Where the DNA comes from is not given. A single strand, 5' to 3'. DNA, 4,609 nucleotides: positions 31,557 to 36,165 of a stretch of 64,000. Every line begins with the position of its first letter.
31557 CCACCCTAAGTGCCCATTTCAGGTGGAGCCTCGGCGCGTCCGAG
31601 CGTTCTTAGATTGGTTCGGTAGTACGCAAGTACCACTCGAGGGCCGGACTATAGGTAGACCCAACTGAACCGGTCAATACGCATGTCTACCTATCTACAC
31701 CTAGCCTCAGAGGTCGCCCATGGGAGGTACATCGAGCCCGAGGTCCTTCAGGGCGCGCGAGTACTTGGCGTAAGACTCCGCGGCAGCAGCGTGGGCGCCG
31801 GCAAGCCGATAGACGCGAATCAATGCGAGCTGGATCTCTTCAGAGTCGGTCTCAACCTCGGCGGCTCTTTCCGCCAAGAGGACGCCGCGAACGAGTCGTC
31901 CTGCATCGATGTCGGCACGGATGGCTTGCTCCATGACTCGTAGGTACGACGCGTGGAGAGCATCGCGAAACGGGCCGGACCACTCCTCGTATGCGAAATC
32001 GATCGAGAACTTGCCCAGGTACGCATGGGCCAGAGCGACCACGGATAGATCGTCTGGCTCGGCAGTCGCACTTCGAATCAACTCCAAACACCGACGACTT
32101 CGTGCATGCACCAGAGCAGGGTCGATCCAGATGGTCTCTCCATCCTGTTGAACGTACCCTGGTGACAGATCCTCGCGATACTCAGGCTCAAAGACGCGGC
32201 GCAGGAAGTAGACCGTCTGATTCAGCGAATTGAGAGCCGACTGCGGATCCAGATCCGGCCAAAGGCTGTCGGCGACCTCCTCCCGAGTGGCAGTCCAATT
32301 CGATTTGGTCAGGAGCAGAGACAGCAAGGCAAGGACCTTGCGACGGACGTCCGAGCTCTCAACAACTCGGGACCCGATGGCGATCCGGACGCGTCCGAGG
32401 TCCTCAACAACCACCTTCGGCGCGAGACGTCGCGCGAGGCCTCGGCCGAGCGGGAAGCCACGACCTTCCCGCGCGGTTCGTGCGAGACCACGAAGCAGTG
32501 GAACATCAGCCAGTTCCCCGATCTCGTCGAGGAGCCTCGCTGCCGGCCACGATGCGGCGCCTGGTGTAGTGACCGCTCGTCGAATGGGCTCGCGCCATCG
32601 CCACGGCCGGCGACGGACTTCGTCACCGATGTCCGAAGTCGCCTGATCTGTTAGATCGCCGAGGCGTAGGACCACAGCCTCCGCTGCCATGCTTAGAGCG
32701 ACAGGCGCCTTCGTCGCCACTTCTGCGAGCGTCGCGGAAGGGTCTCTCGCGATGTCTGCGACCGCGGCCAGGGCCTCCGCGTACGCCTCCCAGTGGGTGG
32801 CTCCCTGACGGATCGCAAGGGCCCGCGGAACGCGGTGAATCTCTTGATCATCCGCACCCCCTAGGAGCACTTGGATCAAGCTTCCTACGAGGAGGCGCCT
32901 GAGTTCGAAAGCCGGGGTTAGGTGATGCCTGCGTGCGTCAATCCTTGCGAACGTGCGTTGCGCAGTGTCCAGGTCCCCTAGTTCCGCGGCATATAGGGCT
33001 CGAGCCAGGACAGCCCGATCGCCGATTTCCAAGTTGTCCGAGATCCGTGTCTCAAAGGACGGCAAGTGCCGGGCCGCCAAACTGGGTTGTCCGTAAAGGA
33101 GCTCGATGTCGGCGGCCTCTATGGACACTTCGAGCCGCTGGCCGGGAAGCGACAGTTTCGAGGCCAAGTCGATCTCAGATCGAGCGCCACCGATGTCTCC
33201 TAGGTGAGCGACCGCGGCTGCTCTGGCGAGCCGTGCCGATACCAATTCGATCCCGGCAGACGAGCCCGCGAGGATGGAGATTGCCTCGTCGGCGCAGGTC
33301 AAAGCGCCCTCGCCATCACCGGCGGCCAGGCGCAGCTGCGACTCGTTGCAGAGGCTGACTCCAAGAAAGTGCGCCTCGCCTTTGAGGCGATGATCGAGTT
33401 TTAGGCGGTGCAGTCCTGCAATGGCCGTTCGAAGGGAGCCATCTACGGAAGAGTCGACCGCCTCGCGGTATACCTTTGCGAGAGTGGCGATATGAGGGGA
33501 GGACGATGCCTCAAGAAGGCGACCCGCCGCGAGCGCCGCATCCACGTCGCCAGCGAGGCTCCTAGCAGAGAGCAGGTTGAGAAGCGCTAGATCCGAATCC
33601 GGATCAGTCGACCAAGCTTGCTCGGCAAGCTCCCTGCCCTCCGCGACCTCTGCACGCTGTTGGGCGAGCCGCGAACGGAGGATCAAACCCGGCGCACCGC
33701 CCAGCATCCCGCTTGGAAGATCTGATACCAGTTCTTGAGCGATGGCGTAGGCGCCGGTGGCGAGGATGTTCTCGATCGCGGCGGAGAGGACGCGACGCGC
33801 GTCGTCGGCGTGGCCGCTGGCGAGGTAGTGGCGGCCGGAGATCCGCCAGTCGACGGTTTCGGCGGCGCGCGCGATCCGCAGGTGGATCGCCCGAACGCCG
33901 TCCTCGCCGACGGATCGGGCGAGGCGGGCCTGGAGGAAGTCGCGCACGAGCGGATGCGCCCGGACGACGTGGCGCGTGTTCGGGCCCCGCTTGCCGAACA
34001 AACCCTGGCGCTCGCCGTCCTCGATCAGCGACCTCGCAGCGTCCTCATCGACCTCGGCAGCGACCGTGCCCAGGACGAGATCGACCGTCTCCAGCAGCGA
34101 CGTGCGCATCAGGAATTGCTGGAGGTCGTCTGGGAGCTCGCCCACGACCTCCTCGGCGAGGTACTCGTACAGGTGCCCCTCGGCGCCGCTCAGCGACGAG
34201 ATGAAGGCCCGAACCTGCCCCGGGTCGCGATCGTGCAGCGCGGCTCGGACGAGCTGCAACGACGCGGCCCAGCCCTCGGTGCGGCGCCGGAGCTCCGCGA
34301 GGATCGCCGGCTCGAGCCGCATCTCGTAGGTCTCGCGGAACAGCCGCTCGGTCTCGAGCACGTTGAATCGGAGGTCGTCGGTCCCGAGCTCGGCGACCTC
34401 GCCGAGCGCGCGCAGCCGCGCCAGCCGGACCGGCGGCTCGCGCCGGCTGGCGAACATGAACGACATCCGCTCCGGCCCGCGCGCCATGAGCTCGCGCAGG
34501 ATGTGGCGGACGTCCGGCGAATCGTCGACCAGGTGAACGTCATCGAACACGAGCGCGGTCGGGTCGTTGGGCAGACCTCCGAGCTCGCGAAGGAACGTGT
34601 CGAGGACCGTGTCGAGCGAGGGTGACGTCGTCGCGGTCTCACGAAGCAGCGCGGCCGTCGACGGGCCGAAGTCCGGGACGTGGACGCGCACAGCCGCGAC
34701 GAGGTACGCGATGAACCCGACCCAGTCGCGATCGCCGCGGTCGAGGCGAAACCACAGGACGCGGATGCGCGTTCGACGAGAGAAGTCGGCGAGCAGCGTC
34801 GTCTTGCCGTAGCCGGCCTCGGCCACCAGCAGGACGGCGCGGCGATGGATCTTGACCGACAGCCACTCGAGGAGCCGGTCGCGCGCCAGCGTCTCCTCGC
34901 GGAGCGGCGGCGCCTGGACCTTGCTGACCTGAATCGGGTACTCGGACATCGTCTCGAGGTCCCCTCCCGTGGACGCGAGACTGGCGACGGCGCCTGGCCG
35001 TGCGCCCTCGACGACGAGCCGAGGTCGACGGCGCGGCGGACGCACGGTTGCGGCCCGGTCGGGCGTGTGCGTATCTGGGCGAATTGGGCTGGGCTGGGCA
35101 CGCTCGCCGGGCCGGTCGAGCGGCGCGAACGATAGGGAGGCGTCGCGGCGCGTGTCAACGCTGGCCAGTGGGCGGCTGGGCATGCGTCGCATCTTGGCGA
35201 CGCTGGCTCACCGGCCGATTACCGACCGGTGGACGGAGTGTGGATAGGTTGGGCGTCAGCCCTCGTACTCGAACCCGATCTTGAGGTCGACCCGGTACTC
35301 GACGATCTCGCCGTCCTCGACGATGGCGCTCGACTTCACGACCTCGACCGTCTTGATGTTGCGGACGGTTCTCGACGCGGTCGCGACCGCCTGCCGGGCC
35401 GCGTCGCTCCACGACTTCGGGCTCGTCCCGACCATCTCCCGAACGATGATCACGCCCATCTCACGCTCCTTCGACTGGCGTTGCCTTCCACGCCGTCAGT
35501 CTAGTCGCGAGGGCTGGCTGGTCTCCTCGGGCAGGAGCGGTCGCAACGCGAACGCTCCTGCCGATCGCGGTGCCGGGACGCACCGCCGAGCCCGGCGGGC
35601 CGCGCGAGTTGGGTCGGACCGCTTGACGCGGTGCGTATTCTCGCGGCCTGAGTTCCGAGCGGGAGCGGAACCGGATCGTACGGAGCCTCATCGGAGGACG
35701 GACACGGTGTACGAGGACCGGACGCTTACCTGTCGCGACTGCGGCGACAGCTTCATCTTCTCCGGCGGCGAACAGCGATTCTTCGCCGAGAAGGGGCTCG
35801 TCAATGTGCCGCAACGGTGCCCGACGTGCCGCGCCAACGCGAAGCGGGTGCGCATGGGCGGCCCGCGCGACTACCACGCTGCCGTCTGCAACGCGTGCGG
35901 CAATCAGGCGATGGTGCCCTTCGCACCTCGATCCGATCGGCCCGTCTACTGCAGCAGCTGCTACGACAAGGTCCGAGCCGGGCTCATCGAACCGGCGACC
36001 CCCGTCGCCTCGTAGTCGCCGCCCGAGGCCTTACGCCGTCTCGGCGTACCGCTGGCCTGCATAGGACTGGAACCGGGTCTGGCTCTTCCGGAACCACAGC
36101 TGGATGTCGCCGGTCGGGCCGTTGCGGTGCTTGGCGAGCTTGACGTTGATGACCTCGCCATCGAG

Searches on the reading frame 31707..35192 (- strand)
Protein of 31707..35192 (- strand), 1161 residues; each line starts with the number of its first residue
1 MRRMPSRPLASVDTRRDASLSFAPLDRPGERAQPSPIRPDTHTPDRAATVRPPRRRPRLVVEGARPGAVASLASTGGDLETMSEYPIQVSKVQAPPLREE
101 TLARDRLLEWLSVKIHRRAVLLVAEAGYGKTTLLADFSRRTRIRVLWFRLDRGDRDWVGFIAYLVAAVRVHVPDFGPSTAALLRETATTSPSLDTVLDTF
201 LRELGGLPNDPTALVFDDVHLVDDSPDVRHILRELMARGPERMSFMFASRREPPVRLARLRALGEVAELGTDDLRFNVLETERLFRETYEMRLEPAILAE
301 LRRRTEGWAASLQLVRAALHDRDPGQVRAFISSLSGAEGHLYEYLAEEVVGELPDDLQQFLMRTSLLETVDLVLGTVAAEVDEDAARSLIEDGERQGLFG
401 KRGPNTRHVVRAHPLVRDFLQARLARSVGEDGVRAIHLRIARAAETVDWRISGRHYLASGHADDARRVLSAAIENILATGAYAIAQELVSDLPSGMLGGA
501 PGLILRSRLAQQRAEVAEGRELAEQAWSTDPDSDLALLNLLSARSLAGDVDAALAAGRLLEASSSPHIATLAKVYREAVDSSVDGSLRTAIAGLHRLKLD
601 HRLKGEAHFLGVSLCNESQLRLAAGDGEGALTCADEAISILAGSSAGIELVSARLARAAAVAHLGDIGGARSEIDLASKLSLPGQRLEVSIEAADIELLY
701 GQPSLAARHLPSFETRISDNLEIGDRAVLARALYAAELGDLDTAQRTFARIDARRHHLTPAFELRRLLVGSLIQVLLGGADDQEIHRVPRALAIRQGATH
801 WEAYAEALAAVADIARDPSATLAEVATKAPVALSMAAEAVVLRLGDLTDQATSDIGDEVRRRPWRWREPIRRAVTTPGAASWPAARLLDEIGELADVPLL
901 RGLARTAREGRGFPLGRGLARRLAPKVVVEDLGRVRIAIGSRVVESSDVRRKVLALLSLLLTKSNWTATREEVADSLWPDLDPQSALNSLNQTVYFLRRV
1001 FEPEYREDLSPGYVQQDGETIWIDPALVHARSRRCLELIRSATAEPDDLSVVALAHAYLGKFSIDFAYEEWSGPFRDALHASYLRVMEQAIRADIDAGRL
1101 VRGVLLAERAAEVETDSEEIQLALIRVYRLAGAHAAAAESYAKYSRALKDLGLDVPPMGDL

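Call 8: search_protein_families(library=pfam, proteins=[window:31707-35192:-], max_evalue=0.01)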
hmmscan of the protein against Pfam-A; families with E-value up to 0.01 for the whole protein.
window:31707-35192:- (1161 aa): 5 families
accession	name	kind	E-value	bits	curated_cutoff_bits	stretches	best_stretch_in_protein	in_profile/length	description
PF13191.12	AAA_16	-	6.7e-07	30.4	32.6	1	105-241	10-161/167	AAA ATPase domain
PF03704.23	BTAD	-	4.8e-06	27.4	22.1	1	1057-1154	35-133/146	Bacterial transcriptional activator domain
PF13401.12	AAA_22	-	7.4e-06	26.7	27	1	116-237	4-109/130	AAA domain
PF00486.34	Trans_reg_C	-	1.7e-05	25.3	26.2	1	950-1004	7-60/77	Transcriptional regulatory protein, C terminal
PF25199.1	nSTAND_NTPase5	-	0.0027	18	34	0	113-147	37-75/145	Novel STAND NTPase 5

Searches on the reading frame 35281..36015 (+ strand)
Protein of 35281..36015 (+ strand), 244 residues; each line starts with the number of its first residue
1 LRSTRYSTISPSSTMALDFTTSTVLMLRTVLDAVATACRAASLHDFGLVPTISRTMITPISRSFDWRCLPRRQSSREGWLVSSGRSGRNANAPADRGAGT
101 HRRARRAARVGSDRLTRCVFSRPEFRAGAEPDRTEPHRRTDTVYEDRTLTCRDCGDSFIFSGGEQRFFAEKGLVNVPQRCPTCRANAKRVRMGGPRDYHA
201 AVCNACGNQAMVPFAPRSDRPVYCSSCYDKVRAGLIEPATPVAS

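Call 8: search_protein_families(library=pfam, proteins=[window:35281-36015:+], max_evalue=0.01)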
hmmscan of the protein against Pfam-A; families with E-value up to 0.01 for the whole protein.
window:35281-36015:+ (244 aa): 3 families
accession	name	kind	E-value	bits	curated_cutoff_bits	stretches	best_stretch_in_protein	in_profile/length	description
PF13451.12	zf_Tbcl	-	1.2e-19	70.4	24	1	145-190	1-46/48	Probable treble clef domain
PF23477.1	zf_Tbcl_2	-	1.7e-15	56.8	27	1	196-231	1-36/37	Probable treble clef zinc finger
PF12773.13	DZR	-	0.0009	19.8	27.3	0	199-232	11-35/45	Double zinc ribbon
